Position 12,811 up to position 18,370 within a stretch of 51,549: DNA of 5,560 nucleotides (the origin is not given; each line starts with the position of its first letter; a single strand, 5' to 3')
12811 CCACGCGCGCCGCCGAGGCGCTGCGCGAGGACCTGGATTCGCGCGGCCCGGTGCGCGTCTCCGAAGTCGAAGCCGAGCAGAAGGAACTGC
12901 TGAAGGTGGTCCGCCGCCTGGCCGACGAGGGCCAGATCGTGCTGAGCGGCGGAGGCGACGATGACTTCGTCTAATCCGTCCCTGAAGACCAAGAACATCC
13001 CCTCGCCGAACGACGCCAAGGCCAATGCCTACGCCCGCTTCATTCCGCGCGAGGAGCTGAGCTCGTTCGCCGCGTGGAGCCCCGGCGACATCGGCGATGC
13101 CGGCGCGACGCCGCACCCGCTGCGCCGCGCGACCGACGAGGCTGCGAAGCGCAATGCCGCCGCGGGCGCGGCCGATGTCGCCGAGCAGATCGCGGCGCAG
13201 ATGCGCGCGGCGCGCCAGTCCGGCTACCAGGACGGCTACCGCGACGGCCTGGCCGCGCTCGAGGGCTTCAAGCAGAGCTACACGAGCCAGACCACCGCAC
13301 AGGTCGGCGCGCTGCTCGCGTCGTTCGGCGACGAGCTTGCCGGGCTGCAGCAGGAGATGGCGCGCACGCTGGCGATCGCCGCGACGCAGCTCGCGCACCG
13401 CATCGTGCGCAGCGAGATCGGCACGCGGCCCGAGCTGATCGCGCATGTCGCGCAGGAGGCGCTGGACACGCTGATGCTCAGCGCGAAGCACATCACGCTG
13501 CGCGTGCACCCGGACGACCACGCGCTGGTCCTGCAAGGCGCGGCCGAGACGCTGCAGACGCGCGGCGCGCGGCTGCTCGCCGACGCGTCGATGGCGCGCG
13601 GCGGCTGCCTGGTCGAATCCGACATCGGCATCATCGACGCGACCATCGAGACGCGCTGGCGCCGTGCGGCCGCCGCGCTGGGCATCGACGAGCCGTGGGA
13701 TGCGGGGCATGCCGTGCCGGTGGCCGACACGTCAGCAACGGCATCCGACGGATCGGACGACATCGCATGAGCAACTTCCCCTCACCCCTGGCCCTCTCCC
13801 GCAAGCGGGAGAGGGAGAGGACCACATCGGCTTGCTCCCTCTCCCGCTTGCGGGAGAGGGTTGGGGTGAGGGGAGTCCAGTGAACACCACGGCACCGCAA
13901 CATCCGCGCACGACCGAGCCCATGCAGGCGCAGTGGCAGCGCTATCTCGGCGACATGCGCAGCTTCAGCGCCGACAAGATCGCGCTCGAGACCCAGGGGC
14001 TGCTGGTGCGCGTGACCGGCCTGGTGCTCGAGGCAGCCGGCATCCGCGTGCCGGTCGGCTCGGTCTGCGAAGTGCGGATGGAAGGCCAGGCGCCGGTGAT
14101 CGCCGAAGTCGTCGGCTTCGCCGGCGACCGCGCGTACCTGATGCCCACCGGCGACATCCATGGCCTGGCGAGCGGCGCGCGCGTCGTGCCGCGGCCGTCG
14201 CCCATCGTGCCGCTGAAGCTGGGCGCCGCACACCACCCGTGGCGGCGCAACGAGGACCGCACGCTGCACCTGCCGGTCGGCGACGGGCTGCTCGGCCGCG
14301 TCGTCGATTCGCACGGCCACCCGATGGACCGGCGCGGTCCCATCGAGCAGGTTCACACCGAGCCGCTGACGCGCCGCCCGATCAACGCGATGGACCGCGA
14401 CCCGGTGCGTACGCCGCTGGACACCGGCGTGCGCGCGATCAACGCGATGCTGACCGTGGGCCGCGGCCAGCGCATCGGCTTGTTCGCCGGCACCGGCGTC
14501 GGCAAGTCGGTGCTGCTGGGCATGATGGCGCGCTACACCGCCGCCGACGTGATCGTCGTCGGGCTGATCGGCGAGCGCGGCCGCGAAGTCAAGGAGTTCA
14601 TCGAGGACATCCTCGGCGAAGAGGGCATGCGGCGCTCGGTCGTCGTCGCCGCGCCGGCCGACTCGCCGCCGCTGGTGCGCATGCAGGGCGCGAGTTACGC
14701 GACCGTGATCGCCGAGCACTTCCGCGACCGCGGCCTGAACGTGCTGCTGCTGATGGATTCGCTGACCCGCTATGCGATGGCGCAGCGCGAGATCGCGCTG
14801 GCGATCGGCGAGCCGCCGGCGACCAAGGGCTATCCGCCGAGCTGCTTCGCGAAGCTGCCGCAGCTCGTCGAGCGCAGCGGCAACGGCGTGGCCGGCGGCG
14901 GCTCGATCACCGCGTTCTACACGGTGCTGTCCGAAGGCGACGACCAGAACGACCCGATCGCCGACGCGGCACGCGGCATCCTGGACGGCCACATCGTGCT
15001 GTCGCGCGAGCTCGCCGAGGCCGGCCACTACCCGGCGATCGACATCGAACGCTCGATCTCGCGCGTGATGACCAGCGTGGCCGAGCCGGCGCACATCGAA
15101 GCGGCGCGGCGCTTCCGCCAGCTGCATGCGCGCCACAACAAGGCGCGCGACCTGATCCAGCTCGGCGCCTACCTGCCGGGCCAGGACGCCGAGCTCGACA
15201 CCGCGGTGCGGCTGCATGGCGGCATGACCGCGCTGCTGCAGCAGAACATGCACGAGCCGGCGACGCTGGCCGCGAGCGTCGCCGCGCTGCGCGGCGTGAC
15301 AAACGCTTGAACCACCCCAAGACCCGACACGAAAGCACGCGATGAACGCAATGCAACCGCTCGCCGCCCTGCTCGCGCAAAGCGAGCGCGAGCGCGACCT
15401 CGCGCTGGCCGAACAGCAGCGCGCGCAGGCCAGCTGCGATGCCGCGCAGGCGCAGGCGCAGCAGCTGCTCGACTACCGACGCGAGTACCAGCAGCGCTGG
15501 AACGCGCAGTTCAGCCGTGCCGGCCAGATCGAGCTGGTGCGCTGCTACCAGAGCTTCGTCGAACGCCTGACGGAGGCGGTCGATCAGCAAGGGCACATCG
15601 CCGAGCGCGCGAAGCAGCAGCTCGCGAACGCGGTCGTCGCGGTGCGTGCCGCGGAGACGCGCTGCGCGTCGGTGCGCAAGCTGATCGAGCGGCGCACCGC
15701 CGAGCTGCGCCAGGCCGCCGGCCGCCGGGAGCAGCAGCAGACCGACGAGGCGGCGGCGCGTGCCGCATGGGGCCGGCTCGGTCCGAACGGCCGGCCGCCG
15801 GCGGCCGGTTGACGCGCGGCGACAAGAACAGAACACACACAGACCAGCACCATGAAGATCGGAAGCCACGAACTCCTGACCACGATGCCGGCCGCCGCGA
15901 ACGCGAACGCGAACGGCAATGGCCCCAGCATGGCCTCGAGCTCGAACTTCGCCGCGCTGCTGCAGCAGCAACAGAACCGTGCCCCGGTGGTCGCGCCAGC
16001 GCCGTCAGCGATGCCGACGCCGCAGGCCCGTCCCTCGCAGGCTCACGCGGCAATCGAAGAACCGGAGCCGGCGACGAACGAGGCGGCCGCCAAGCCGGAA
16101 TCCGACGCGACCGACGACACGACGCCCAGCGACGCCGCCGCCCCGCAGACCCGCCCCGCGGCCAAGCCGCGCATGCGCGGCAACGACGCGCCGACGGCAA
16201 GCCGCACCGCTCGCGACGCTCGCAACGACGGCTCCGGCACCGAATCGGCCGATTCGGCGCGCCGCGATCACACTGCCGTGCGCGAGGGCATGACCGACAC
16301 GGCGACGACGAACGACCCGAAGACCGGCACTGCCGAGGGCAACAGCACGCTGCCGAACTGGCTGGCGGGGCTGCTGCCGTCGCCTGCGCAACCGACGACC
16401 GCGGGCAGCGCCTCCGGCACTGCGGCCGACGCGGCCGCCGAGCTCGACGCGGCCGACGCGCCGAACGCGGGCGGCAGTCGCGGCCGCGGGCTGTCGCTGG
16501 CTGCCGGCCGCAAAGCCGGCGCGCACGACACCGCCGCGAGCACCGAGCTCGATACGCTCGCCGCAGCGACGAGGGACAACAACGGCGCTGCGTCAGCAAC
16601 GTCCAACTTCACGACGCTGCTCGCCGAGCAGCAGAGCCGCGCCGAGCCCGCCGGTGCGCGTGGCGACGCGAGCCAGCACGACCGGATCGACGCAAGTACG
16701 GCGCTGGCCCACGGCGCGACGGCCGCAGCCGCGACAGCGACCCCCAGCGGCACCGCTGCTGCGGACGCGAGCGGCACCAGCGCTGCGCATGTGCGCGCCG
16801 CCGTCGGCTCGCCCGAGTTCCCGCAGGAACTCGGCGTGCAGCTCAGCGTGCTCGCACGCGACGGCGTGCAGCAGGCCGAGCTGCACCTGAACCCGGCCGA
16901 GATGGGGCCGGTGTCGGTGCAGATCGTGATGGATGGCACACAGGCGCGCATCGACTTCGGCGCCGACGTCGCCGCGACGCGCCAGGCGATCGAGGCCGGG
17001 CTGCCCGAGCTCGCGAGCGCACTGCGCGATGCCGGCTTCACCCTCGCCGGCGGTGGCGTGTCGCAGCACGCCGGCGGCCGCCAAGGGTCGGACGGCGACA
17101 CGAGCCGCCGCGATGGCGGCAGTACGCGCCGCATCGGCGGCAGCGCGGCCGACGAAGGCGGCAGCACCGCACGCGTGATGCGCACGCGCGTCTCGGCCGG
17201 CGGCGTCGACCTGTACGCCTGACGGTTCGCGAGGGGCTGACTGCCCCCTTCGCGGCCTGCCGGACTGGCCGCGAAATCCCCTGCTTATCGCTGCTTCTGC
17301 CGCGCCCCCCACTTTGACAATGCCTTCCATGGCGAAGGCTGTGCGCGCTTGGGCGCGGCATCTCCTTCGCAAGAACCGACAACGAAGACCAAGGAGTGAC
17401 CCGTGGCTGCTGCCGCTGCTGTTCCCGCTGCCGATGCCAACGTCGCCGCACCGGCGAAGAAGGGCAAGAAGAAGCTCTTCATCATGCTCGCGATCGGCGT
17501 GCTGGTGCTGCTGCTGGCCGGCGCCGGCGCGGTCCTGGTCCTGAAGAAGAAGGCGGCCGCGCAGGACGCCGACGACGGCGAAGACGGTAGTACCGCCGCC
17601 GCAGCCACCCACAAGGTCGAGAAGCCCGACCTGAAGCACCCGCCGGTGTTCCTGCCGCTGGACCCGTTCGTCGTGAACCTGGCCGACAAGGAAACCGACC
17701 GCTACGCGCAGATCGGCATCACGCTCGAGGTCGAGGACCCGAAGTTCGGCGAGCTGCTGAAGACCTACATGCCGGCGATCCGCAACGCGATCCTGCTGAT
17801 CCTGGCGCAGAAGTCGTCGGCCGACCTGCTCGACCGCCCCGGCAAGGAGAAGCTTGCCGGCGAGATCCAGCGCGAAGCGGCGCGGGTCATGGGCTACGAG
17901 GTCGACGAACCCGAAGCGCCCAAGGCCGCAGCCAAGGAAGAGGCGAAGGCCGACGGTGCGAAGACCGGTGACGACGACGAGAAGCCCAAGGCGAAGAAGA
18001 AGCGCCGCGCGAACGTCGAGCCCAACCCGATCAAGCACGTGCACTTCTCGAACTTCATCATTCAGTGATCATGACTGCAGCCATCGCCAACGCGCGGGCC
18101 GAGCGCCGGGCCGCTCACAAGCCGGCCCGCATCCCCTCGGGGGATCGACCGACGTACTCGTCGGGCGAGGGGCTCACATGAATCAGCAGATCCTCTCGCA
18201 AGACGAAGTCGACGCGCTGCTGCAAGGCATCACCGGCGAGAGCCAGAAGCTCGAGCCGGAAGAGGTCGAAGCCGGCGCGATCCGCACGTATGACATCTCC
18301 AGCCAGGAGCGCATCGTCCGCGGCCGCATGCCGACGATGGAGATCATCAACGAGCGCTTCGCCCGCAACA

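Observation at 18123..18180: Conserved two-hairpin intercistronic leader shared by fliM and an unrelated ABC permease gene, with compensatory base changes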

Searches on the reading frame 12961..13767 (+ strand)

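Call 55: search_protein_families(library=pfam, proteins=[window:12961-13767:+], max_evalue=0.00001)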
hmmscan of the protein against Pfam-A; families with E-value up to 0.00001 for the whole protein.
window:12961-13767:+ (269 aa): 1 family
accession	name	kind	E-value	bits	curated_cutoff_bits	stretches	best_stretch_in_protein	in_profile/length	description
PF02108.21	FliH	-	2e-31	109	24.1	1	110-235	2-127/128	Flagellar assembly protein FliH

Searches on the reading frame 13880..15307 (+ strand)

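Call 55: search_protein_families(library=pfam, proteins=[window:13880-15307:+], max_evalue=0.00001)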
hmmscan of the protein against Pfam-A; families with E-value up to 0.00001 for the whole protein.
window:13880-15307:+ (476 aa): 3 families
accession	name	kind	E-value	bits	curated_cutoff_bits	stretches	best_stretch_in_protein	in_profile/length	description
PF00006.31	ATP-synt_ab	-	3.4e-87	292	29.5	1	183-394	1-213/213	ATP synthase alpha/beta family, nucleotide-binding domain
PF18269.6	T3SS_ATPase_C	-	1.7e-22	79.5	22.7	1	402-471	2-71/72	T3SS EscN ATPase C-terminal domain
PF02874.29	ATP-synt_ab_N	-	1.2e-06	29.4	20.9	1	43-104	2-67/69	ATP synthase alpha/beta family, beta-barrel domain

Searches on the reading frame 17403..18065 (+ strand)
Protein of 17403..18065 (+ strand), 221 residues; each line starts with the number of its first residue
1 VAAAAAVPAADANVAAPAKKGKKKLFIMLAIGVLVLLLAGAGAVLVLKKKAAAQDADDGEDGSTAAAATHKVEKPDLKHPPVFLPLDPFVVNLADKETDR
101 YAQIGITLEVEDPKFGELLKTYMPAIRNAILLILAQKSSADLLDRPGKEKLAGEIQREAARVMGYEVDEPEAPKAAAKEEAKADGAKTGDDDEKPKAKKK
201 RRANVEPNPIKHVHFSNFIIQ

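Call 48: search_protein_families(library=pfam, proteins=[window:17403-18065:+], max_evalue=0.00001)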
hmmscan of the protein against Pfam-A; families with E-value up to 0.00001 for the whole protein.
window:17403-18065:+ (221 aa): 1 family
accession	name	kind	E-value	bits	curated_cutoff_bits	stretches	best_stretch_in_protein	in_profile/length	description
PF03748.19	FliL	-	3.5e-22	79.3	24.6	1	83-221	1-103/103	Flagellar basal body-associated protein FliL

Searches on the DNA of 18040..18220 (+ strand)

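Call 9: search_dna_similar(query=window:18085-18182:+, collection=plasmids, mode=distant, max_evalue=0.01, max_rows=40)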
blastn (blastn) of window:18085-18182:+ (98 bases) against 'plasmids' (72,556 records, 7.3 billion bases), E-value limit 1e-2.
No match.

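Call 32: search_rna_families(source=window, start=18040, end=18220, threshold=evalue, max_evalue=10)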
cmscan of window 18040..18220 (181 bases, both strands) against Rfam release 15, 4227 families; matches with E-value up to 10: 3.
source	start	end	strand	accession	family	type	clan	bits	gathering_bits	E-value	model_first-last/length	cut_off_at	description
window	18159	18205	+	RF00718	mir-431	Gene; miRNA;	-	17.2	70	1.4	1-86/86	no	mir-431 microRNA precursor family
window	18129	18172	+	RF01762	whalefall-1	Gene; sRNA;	-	14.2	37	0.29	1-56/56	no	Whalefall-1 RNA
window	18142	18178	+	RF01340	CRISPR-DR29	Gene; CRISPR;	-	14.2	39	2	1-37/37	no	CRISPR RNA direct repeat element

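Call 43: build_rna_model(alignment_id=A1, structure=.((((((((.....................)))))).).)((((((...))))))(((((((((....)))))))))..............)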
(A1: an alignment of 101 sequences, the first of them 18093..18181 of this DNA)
Model R1 built from alignment A1 (101 sequences, 91 columns); structure: as given.
model positions 89; base pairs 23; branch points 2; effective number of sequences 1.61; information 0.64 bits per position. Calibrated on 0.2 Mb of random sequence (short: E-values are rough).
structure used (alignment columns):
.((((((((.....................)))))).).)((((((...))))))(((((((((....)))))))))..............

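Call 44: search_with_rna_model(model_id=R1, source=window, filters=off, max_evalue=10)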
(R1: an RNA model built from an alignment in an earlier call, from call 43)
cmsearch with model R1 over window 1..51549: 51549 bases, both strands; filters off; matches with E-value up to 10: 128.
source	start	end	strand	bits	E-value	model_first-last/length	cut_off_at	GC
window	18093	18181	+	108.5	1.1e-20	1-89/89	no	0.75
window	46769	46873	-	69.3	1.1e-12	2-76/89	no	0.72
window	15022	15122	-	16.5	0.072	1-89/89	no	0.71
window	39329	39408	-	15.2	0.13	1-89/89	no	0.71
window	33044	33120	-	13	0.37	1-89/89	no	0.61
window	4277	4349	-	12.4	0.49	1-89/89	no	0.73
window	35714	35782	+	12.2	0.53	1-89/89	no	0.67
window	41838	41920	+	12.1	0.58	1-89/89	no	0.69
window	31845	31929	+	12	0.58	1-89/89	no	0.74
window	22193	22278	+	11.8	0.64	1-89/89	no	0.67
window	23741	23832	+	11.6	0.72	1-89/89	no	0.73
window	43853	43939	-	11.3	0.82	1-89/89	no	0.69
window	23433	23499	+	11.3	0.83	1-89/89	no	0.78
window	38805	38869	-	11.2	0.88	1-89/89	no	0.77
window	33841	33907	+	10.4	1.3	1-89/89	no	0.75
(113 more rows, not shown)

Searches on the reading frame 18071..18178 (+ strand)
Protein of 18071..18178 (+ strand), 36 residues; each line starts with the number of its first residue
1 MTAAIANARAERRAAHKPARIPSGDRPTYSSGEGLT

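Call 38: search_protein_families(library=pfam, proteins=[window:18071-18178:+], max_evalue=10)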
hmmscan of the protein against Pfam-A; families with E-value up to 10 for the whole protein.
seq(36 aa): 0 families

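Call 39: search_protein_families(library=ncbifam, proteins=[window:18071-18178:+], max_evalue=10)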
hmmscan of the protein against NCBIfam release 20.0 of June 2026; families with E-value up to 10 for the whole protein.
seq(36 aa): 0 families
